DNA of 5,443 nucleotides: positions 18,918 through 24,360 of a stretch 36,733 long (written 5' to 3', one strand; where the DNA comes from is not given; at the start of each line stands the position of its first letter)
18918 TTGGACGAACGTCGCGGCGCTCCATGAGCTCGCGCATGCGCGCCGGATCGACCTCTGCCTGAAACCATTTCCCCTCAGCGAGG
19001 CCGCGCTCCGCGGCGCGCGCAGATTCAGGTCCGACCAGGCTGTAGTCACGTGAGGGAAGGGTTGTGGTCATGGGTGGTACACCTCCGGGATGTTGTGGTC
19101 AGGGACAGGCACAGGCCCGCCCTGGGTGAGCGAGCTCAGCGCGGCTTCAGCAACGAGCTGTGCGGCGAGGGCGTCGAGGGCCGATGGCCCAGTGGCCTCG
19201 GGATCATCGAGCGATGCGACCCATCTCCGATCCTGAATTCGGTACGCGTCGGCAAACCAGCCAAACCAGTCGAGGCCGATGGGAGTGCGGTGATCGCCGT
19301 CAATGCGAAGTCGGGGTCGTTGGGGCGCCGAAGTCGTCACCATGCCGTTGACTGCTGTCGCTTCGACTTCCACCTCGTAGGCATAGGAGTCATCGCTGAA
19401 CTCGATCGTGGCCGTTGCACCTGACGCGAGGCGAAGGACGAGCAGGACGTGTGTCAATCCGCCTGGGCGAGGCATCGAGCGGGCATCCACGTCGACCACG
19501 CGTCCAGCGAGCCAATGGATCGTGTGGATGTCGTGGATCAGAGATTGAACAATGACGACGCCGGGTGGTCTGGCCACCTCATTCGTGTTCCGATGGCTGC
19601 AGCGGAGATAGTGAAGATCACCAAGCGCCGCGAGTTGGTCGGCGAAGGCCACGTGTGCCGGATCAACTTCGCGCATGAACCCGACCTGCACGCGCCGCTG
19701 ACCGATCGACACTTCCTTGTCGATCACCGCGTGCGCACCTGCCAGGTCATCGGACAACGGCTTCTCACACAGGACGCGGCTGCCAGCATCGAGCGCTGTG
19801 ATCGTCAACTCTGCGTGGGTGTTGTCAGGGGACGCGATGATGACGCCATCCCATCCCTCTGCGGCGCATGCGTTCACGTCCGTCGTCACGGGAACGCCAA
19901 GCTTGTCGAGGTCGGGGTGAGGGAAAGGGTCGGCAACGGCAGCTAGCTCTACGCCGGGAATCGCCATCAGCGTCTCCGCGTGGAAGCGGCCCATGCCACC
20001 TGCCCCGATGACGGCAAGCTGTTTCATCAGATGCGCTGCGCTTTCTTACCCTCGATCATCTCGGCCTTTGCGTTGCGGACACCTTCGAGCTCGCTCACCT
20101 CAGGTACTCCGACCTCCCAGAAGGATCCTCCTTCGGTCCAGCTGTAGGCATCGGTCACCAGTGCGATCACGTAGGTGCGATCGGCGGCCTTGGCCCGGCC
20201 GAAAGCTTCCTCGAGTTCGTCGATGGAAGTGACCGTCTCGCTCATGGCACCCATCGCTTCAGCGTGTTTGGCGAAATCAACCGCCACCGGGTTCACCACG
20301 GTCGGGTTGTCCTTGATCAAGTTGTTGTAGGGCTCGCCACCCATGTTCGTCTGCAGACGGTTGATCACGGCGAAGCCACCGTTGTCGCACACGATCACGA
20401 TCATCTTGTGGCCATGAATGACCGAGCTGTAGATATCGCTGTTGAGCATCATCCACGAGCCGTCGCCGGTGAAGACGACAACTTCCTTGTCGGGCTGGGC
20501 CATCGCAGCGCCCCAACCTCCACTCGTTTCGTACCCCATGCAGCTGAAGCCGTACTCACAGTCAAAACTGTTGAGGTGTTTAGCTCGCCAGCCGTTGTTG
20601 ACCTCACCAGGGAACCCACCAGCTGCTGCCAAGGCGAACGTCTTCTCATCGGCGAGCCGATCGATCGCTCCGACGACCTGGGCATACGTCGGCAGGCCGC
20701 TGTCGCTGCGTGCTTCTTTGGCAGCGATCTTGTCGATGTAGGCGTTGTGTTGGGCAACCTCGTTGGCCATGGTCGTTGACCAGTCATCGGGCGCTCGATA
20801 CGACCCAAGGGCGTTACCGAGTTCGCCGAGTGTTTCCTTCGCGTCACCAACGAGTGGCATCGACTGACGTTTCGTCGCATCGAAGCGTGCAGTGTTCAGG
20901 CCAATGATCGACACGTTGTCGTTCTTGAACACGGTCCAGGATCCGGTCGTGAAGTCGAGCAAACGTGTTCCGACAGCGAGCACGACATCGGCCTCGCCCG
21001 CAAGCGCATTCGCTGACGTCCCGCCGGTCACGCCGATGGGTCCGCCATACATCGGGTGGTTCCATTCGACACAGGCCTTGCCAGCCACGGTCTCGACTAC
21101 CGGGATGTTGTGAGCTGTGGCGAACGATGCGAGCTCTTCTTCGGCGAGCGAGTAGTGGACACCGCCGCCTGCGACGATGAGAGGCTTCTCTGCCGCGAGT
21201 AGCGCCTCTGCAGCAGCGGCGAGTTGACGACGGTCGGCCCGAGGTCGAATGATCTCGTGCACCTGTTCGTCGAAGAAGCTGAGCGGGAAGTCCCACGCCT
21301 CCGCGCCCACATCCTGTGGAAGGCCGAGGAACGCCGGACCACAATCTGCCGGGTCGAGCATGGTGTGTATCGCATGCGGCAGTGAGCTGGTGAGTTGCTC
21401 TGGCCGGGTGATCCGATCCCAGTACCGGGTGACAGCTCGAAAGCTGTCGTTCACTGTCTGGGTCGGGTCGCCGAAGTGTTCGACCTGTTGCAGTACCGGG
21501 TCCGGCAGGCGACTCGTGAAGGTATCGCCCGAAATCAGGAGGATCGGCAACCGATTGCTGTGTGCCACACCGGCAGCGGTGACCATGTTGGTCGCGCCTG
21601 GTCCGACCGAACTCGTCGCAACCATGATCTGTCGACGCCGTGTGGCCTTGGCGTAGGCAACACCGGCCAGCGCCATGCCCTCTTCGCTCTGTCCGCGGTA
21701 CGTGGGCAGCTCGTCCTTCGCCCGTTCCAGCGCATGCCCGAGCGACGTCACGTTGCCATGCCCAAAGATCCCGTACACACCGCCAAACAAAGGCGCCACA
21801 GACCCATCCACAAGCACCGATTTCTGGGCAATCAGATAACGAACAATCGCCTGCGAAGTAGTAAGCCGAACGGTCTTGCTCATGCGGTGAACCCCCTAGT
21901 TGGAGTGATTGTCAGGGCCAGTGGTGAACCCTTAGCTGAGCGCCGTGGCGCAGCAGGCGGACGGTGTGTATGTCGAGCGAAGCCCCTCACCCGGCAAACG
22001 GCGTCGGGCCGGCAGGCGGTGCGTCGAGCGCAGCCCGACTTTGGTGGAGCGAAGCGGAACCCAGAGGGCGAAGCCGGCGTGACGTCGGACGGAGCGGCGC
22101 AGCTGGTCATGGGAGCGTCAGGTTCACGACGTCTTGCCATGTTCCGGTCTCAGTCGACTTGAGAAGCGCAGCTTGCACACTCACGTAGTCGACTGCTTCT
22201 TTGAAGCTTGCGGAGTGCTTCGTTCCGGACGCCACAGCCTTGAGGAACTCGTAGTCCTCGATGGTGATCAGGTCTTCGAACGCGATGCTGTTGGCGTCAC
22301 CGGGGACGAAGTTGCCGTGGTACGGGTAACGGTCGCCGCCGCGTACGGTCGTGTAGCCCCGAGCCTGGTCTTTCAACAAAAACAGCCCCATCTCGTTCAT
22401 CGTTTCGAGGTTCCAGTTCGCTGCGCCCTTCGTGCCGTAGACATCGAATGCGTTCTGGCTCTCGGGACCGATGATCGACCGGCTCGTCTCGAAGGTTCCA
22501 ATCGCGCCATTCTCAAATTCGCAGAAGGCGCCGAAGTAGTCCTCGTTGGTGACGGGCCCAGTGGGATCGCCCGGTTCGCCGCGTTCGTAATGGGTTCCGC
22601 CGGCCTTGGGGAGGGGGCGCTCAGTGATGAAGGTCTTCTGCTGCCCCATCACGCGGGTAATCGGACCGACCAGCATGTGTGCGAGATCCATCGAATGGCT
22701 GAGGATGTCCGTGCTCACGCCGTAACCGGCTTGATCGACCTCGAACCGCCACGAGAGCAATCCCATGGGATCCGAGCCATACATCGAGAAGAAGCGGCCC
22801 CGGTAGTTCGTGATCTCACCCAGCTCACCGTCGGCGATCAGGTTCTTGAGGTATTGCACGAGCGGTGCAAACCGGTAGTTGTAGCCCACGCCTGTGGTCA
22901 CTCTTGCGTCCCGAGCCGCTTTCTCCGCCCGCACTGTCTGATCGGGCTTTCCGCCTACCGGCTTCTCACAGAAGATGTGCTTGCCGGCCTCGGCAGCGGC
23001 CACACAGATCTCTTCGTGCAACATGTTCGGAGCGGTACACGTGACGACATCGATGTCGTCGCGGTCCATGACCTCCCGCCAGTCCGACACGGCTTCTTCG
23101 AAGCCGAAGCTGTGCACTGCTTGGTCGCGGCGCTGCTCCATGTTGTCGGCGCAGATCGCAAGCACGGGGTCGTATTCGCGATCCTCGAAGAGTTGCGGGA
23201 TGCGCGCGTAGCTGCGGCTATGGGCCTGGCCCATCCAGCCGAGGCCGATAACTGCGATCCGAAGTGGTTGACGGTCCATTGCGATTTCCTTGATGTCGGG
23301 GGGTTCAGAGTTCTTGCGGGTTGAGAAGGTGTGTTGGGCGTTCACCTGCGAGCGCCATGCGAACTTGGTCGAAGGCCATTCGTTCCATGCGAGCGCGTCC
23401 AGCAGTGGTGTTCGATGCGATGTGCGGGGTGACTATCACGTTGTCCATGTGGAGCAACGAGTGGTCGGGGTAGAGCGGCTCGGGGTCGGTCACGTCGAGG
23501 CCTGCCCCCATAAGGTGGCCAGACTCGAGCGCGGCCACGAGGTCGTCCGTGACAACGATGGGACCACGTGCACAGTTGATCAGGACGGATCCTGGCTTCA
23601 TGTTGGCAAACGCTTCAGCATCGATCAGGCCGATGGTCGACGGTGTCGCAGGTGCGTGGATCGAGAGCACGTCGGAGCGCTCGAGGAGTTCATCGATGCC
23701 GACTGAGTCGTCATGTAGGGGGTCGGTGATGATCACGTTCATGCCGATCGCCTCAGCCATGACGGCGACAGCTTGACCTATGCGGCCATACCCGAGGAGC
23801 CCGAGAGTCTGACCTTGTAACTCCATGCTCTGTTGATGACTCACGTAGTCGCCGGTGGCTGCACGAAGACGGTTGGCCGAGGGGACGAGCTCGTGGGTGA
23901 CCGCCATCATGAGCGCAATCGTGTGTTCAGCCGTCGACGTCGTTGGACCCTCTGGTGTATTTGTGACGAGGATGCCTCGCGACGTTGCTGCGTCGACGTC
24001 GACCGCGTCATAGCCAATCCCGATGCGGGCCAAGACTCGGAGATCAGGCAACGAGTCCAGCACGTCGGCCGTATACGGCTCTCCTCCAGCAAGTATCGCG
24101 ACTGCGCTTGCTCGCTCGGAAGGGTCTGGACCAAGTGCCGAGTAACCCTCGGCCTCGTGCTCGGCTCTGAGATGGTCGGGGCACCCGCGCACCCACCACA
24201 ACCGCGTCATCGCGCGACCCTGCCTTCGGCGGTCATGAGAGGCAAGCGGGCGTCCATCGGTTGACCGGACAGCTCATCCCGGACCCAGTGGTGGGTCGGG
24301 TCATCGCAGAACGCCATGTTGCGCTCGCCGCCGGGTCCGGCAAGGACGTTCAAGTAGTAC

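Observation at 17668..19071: MocD-MocE-like fusion inside the inositol operon: membrane di-iron oxygenase fused to a Rieske domain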

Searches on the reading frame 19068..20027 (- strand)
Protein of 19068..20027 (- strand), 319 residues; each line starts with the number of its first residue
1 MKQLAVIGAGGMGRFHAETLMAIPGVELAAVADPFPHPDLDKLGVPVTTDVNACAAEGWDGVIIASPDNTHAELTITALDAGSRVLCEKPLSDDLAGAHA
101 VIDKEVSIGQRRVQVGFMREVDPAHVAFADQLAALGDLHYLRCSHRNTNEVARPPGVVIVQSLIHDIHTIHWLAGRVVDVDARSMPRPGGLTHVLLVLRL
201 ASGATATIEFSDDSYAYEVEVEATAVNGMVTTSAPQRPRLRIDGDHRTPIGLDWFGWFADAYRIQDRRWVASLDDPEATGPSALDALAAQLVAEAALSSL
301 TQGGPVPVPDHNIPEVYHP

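Call 6: search_protein_families(library=pfam, proteins=[window:19068-20027:-], max_evalue=0.001)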
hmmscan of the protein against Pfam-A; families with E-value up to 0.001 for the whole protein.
window:19068-20027:- (319 aa): 3 families
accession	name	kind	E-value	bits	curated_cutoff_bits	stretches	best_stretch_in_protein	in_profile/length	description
PF01408.29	GFO_IDH_MocA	-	2e-18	67.6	24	1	4-117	3-120/120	Oxidoreductase family, NAD-binding Rossmann fold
PF22725.1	GFO_IDH_MocA_C3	-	5.7e-08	33.2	27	1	134-229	12-122/124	GFO/IDH/MocA C-terminal domain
PF02894.22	GFO_IDH_MocA_C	-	7.4e-05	23.1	22.9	1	135-308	9-218/218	Oxidoreductase family, C-terminal alpha/beta domain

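Call 34: search_protein_families(library=ncbifam, proteins=[window:19068-20027:-], max_evalue=0.00001)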
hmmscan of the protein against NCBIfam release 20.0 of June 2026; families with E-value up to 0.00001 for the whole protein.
window:19068-20027:- (319 aa): 6 families
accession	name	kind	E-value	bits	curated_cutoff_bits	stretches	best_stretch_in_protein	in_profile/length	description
TIGR04380.1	myo_inos_iolG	equivalog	1.2e-40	139.4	355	1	3-306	3-329/330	inositol 2-dehydrogenase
NF052679.1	InsChiInosDhIolG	equivalog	7.4e-36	123.8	540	1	3-318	4-337/343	bifunctional inositol 2-dehydrogenase/D-chiro-inositol 1-dehydrogenase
NF040723.1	UDP-GlcNAcDh_Arch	equivalog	1.2e-16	61.1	450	1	4-180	3-184/302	UDP-N-acetylglucosamine 3-dehydrogenase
NF052479.1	LevoglcsnDh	equivalog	6.3e-08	31.7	650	1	60-132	75-145/386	levoglucosan dehydrogenase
NF008607.0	PRK11579.1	subfamily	5.9e-07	28.8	330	1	14-142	18-149/346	oxidoreductase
NF041392.1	XylDh_Gfo6_Halo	equivalog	9.7e-07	27.9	350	1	54-124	78-147/350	D-xylose 1-dehydrogenase Gfo6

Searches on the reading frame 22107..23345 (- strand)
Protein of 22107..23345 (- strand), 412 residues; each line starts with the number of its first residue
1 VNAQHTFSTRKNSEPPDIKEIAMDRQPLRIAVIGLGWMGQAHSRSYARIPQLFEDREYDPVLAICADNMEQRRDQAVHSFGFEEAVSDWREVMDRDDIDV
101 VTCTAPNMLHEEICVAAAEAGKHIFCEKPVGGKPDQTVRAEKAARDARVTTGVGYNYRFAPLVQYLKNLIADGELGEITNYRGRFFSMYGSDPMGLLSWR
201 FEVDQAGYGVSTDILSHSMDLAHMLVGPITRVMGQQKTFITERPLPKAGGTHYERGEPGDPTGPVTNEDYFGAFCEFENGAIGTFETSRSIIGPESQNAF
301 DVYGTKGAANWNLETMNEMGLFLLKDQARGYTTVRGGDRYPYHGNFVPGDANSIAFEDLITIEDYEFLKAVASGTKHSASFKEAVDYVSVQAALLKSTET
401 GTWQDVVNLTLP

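Call 7: search_protein_families(library=pfam, proteins=[window:22107-23345:-], max_evalue=0.001)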
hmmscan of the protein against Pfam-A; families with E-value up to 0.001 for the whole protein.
window:22107-23345:- (412 aa): 3 families
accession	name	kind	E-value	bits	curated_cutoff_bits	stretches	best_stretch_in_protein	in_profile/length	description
PF22725.1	GFO_IDH_MocA_C3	-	2.1e-25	89.6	27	1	163-309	1-123/124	GFO/IDH/MocA C-terminal domain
PF01408.29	GFO_IDH_MocA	-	5.4e-21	75.9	24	1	28-155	1-120/120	Oxidoreductase family, NAD-binding Rossmann fold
PF02894.22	GFO_IDH_MocA_C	-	1.7e-15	57.9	22.9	1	167-401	1-213/218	Oxidoreductase family, C-terminal alpha/beta domain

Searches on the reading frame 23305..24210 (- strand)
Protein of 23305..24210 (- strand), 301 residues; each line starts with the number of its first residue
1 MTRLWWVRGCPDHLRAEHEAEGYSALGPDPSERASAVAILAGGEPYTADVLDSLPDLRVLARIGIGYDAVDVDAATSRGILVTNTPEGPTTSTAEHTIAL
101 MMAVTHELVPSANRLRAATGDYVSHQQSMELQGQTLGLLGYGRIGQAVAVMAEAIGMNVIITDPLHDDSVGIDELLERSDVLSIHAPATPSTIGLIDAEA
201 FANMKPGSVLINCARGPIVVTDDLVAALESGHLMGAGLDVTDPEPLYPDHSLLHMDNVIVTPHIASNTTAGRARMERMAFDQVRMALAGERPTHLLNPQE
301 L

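Call 7: search_protein_families(library=pfam, proteins=[window:23305-24210:-], max_evalue=0.001)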
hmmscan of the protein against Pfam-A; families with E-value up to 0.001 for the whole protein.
window:23305-24210:- (301 aa): 2 families
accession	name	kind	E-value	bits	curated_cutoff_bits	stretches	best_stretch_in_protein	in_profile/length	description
PF02826.25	2-Hacid_dh_C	-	1.3e-54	184.7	25.1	1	98-265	1-178/178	D-isomer specific 2-hydroxyacid dehydrogenase, NAD binding domain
PF00389.36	2-Hacid_dh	-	1.1e-24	87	24.6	1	37-297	42-134/134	D-isomer specific 2-hydroxyacid dehydrogenase, catalytic domain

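Call 34: search_protein_families(library=ncbifam, proteins=[window:23305-24210:-], max_evalue=0.00001)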
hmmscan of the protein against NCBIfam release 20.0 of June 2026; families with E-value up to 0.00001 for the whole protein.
window:23305-24210:- (301 aa): 21 families
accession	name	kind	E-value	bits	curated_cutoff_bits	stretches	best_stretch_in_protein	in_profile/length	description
TIGR01327.1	PGDH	equivalog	2e-67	228.2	454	1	45-297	51-311/525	phosphoglycerate dehydrogenase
NF009714.1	PRK13243.1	equivalog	4.5e-60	203.7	455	1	45-297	56-323/332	glyoxylate reductase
NF005069.0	PRK06487.1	equivalog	2.2e-52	178.1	448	1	45-289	58-313/320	2-hydroxyacid dehydrogenase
NF008759.0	PRK11790.1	equivalog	1.8e-49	168.6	404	1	47-273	67-303/410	phosphoglycerate dehydrogenase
NF011938.0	PRK15409.1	equivalog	1.5e-48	165.5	492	1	34-299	44-321/324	glyoxylate/hydroxypyruvate reductase GhrB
NF006263.0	PRK08410.1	equivalog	2.2e-43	148.8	389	1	47-284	54-304/311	D-2-hydroxyacid dehydrogenase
NF005750.0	PRK07574.1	equivalog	7.3e-41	140.5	329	1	47-277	105-347/386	NAD-dependent formate dehydrogenase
NF005387.0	PRK06932.1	equivalog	1.7e-39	135.7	492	1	45-267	54-290/314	2-hydroxyacid dehydrogenase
NF041369.1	Dhydh_Halo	equivalog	2.4e-37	128.8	400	1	60-290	59-298/305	D-2-hydroxyacid dehydrogenase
NF000492.1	vanH_gen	exception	2.1e-33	115.7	540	1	64-268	74-292/312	D-lactate dehydrogenase VanH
NF001309.0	PRK00257.1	equivalog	6.3e-30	104.4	434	1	57-287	59-278/379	4-phosphoerythronate dehydrogenase PdxB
NF006374.0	PRK08605.1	subfamily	2.2e-29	102.5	356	1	56-270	67-305/332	D-lactate dehydrogenase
NF000128.1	vanH-Sc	exception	2.4e-29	102.5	650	1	62-244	92-275/337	D-lactate dehydrogenase VanH-Sc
NF000112.1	vanH-Amyco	exception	1.2e-27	97.1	625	1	63-244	102-284/348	VanH-AOV family D-lactate dehydrogenase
NF000151.1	vanH-Ac1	exception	1.4e-27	96.9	750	1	62-244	108-291/351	D-lactate dehydrogenase VanH-Ac1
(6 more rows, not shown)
